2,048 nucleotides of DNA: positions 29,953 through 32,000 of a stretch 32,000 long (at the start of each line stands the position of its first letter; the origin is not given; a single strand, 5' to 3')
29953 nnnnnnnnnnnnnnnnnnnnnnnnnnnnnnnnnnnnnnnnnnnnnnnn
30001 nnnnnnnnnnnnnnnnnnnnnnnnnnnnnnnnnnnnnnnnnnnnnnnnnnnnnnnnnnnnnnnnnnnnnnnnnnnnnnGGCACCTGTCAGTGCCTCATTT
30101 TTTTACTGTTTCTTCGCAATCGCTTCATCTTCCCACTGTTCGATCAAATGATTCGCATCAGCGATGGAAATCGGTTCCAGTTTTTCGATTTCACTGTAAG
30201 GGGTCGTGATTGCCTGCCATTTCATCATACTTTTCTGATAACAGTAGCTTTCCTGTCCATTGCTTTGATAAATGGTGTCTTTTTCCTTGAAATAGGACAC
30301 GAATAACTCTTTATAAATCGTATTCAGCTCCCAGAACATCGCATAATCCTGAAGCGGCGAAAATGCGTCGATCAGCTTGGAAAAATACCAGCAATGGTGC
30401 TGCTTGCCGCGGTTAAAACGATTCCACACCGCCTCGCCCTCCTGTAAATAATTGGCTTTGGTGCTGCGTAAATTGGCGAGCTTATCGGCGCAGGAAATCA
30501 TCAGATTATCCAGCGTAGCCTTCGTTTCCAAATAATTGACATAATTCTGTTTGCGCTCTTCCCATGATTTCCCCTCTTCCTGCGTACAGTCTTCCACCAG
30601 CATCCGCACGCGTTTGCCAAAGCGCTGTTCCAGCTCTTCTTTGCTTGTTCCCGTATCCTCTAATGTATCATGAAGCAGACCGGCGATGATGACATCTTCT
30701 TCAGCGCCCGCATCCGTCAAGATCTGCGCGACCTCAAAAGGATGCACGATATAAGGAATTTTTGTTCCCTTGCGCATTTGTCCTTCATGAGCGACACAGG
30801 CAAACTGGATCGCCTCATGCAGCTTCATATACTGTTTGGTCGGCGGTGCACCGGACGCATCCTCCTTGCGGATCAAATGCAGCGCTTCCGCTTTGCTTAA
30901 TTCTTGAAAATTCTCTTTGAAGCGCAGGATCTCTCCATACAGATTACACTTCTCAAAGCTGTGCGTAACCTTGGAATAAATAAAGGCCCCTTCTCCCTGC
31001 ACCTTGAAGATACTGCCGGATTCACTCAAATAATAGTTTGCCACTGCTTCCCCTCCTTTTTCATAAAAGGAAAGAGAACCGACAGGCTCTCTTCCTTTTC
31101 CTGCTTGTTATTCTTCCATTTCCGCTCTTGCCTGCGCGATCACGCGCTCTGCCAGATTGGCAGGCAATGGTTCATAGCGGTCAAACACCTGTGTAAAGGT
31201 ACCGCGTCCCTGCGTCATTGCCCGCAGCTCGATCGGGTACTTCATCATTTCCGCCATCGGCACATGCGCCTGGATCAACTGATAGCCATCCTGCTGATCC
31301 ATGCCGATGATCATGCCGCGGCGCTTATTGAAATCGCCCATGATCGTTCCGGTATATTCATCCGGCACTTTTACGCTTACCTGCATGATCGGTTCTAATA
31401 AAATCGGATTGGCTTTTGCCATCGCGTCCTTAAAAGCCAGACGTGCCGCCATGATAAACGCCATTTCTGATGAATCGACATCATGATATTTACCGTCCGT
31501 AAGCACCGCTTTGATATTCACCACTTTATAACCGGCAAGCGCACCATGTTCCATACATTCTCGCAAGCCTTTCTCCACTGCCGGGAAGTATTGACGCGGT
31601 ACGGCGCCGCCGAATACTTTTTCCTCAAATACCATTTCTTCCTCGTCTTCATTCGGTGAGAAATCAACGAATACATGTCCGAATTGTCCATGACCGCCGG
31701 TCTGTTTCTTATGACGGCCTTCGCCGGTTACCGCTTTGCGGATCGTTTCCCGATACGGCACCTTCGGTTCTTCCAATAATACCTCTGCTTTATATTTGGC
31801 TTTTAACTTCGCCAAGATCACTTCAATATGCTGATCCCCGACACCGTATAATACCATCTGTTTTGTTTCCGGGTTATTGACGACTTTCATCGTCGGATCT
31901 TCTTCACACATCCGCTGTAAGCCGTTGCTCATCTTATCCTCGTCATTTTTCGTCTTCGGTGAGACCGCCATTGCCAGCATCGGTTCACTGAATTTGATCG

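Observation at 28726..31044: Compositionally foreign orphan gene (tandem wHTH + unassigned ~270-aa domain) directly downstream of an alarmone-hydrolase-like HD gene: candidate undescribed two-gene module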

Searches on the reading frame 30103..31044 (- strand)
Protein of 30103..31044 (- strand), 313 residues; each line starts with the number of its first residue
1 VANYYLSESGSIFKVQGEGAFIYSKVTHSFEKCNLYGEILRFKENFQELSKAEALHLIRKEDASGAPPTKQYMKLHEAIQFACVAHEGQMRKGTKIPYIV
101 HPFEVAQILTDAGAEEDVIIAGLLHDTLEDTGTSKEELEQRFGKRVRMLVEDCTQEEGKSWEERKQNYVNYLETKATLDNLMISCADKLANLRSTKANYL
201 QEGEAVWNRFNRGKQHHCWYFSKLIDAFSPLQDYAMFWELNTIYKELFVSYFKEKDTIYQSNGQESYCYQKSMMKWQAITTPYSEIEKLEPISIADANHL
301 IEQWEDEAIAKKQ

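Call 4: search_protein_families(library=pfam, proteins=[window:30103-31044:-], max_evalue=0.1)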
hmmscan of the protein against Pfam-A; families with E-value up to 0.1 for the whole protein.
window:30103-31044:- (313 aa): 3 families
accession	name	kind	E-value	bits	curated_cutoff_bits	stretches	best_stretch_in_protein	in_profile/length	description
PF13328.12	HD_4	-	1.4e-20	74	27.2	1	78-208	1-147/156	HD domain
PF01966.28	HD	-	6.5e-06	26.9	22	1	99-166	2-79/116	HD domain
PF20680.3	DUF6817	-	0.046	14.3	25.2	1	99-140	18-59/85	Domain of unknown function (DUF6817)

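Call 5: search_protein_families(library=phrogs, proteins=[window:30103-31044:-], max_evalue=0.1)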
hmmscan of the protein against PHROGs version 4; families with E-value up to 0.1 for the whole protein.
window:30103-31044:- (313 aa): 3 families
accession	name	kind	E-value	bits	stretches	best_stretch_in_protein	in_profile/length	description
phrog_990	-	other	7.3e-30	105.4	1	42-195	121-269/374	metal-dependent phosphohydrolase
phrog_32047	-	other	1.9e-13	51.3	1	71-154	20-106/301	phosphohydrolase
phrog_15275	-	unknown function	5.4e-10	40.3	1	71-193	26-149/223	-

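Call 6: search_protein_families(library=ncbifam, proteins=[window:30103-31044:-], max_evalue=0.1)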
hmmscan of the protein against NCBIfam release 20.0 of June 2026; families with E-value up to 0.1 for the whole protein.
window:30103-31044:- (313 aa): 4 families
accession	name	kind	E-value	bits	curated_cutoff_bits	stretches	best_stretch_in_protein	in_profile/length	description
TIGR00691.1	spoT_relA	subfamily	4.9e-24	84.6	499.2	1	78-195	1-122/687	RelA/SpoT family protein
NF008303.0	PRK11092.1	equivalog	2.3e-18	65.8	947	1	68-169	16-116/702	bifunctional GTP diphosphokinase/guanosine-3',5'-bis pyrophosphate 3'-pyrophosphohydrolase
NF005066.0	PRK06483.1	equivalog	0.088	12.2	249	0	165-190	145-170/239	dihydromonapterin reductase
TIGR03276.1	Phn-HD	hypoth_equivalog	0.097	12.2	214.6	0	88-126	15-54/179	phosphonate degradation HD-domain oxygenase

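Call 7: search_protein_families(library=padloc, proteins=[window:30103-31044:-], max_evalue=0.1)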
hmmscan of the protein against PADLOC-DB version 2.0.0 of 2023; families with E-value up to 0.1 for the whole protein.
window:30103-31044:- (313 aa): 0 families

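Call 16: find_related_loci(query=window:30103-31044:-, collection=genome_contigs, flank=10000)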
Query window:30103-31044:- (313 aa) in genome_contigs; peptide patterns used: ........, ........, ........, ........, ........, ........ (x = any residue, [..] = any of these).
33 stretches matched a pattern; 1 encode a relative of the query (tblastn E <= 1e-3); 1 distinct loci.
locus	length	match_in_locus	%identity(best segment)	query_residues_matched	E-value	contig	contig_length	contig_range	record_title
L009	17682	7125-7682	36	74-247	1e-28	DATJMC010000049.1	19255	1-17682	MAG TPA_asm: Terracidiphilus sp. isolate SMAG_U14825 k141_4574196, whole genome shotgun sequence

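Call 22: find_homologous_proteins(query=window:30103-31044:-, max_evalue=0.00001)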
Query window:30103-31044:- (313 aa): 1292 proteins with E <= 0.00001 among 2286 candidates; the best 120 are listed.
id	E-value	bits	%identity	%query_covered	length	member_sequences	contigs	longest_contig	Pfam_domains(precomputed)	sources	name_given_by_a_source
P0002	2.2e-209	712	100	100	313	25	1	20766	PF13328.13,PF01966.29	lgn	-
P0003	1.6e-127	443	77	80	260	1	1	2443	PF13328.13,PF01966.29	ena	-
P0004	1.2e-113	398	59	97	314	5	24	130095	PF13328.13,PF01966.29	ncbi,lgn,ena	-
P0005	9.5e-108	378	57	98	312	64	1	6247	PF13328.13,PF01966.29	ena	-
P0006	3.2e-75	271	49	74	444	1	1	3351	PF13328.13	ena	-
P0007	4.2e-73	264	51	72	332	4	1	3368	PF13328.13,PF01966.29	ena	-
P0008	1.9e-72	262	50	75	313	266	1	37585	PF13328.13,PF01966.29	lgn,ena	-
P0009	2.3e-72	262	51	74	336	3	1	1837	PF13328.13,PF01966.29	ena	-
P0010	3.2e-72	261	52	66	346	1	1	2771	PF13328.13,PF01966.29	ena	-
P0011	7.5e-72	260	51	71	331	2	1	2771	PF13328.13,PF01966.29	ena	-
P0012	8.6e-72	260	51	71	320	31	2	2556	PF13328.13,PF01966.29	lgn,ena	-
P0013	1.1e-70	256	51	69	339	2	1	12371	PF13328.13,PF01966.29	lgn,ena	-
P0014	7.1e-70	254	47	79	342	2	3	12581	PF13328.13,PF01966.29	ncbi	-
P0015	3.0e-69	252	53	65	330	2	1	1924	PF13328.13,PF01966.29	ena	-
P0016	5.2e-69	251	50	71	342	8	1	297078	PF13328.13,PF01966.29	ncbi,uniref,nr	ncbi:HD domain-containing protein [Bacillus sp. D386]|uniref:HD domain-containing protein n=1 Tax=Ba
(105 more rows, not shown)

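Call 23: find_encoding_contigs(protein=P0004, flank=8000, max_places=3)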
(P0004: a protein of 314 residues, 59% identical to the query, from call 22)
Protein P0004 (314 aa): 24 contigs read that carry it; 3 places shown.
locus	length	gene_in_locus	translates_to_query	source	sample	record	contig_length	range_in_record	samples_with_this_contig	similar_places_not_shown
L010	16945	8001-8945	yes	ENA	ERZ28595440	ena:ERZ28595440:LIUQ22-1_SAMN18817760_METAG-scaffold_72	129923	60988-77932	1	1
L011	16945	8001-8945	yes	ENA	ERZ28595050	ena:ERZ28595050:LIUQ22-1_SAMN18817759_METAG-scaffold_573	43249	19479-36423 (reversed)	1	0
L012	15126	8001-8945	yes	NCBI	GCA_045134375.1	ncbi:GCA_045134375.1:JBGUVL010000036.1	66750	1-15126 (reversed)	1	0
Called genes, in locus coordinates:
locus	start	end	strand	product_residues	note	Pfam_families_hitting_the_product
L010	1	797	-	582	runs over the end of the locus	PF00664:ABC_membrane, PF00005:ABC_tran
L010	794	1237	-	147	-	PF01047:MarR, PF12802:MarR_2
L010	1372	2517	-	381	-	PF01546:Peptidase_M20, PF07687:M20_dimer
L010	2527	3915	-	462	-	PF03606:DcuC, PF02667:SCFA_trans (weak), PF03806:ABG_transport (weak)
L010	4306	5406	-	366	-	PF01926:MMR_HSR1, PF02421:FeoB_N, PF06071:YchF-GTPase_C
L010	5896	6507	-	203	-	PF00440:TetR_N (weak)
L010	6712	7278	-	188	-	PF02417:Chromate_transp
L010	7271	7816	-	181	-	PF02417:Chromate_transp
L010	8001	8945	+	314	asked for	PF13328:HD_4, PF01966:HD (weak)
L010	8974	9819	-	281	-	PF06888:Put_Phosphatase, PF12710:HAD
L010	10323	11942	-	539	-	PF00118:Cpn60_TCP1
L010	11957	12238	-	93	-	PF00166:Cpn10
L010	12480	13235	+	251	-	PF08220:HTH_DeoR, PF00455:DeoRC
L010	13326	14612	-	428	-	PF00464:SHMT, PF00155:Aminotran_1_2, PF01212:Beta_elim_lyase (weak)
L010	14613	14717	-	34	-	-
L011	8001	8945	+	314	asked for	PF13328:HD_4, PF01966:HD (weak)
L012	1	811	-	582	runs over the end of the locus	PF00664:ABC_membrane, PF00005:ABC_tran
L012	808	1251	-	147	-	PF01047:MarR, PF12802:MarR_2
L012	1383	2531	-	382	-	PF01546:Peptidase_M20, PF07687:M20_dimer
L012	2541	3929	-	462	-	PF03606:DcuC, PF02667:SCFA_trans (weak), PF03806:ABG_transport (weak)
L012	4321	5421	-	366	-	PF01926:MMR_HSR1, PF02421:FeoB_N, PF06071:YchF-GTPase_C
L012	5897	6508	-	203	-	PF00440:TetR_N (weak)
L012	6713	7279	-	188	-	PF02417:Chromate_transp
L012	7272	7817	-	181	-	PF02417:Chromate_transp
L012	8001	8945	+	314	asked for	PF13328:HD_4, PF01966:HD (weak)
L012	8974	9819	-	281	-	PF06888:Put_Phosphatase, PF12710:HAD (weak)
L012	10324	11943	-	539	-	PF00118:Cpn60_TCP1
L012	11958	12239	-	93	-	PF00166:Cpn10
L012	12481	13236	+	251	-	PF08220:HTH_DeoR, PF00455:DeoRC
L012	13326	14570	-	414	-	PF00464:SHMT, PF00155:Aminotran_1_2, PF01212:Beta_elim_lyase (weak)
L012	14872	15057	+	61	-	-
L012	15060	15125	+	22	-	?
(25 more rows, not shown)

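Call 24: find_encoding_contigs(protein=P0003, flank=8000, max_places=2)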
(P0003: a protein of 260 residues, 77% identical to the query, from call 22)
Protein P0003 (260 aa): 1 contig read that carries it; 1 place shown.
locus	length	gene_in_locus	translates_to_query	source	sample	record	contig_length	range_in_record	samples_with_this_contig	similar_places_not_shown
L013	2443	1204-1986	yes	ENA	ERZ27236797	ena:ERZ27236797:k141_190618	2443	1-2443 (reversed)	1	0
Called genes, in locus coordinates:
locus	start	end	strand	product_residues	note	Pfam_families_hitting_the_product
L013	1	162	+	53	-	?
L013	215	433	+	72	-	-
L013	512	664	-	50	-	PF02074:Peptidase_M32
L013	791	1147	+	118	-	PF00679:EFG_C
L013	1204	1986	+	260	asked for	PF13328:HD_4, PF01966:HD (weak)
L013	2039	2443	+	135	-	?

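Call 85: list_cluster_members(proteins=[P0004, P0141, P0136])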
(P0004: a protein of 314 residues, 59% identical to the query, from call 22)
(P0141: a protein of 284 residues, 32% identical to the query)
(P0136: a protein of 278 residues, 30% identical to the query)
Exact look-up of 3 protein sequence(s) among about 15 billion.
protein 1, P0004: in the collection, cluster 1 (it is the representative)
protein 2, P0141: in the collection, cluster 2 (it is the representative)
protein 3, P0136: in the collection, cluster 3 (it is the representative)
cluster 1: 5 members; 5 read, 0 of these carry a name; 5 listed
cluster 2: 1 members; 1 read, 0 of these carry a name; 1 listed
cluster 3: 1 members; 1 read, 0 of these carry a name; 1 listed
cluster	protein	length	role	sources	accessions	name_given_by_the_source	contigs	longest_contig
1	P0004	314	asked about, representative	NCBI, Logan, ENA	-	-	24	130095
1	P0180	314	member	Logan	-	-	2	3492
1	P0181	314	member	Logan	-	-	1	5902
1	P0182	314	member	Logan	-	-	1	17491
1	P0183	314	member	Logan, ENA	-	-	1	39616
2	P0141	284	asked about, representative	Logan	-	-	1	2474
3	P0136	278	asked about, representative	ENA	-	-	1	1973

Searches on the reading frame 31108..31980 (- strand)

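Call 4: search_protein_families(library=pfam, proteins=[window:31108-31980:-], max_evalue=0.1)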
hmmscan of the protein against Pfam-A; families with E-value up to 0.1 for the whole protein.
window:31108-31980:- (290 aa): 6 families
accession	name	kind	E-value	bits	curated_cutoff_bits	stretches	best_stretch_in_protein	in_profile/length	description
PF03764.24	EFG_IV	-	3.9e-45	153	24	1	72-191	1-121/121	Elongation factor G, domain IV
PF00679.30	EFG_C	-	4.4e-30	104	27.9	1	194-279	2-88/89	Elongation factor G C-terminus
PF14492.12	EFG_III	-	1.2e-25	89.8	27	1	1-70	5-74/75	Elongation Factor G, domain III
PF16658.11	RF3_C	-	0.00015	22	40.1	1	6-82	15-91/132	Class II release factor RF3, C-terminal domain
PF14505.12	DUF4438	-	0.078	13.1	24.9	0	85-122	69-107/135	Domain of unknown function (DUF4438), N-terminal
PF10097.14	DUF2335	-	0.089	13.2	25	0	264-289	4-29/50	Predicted membrane protein (DUF2335)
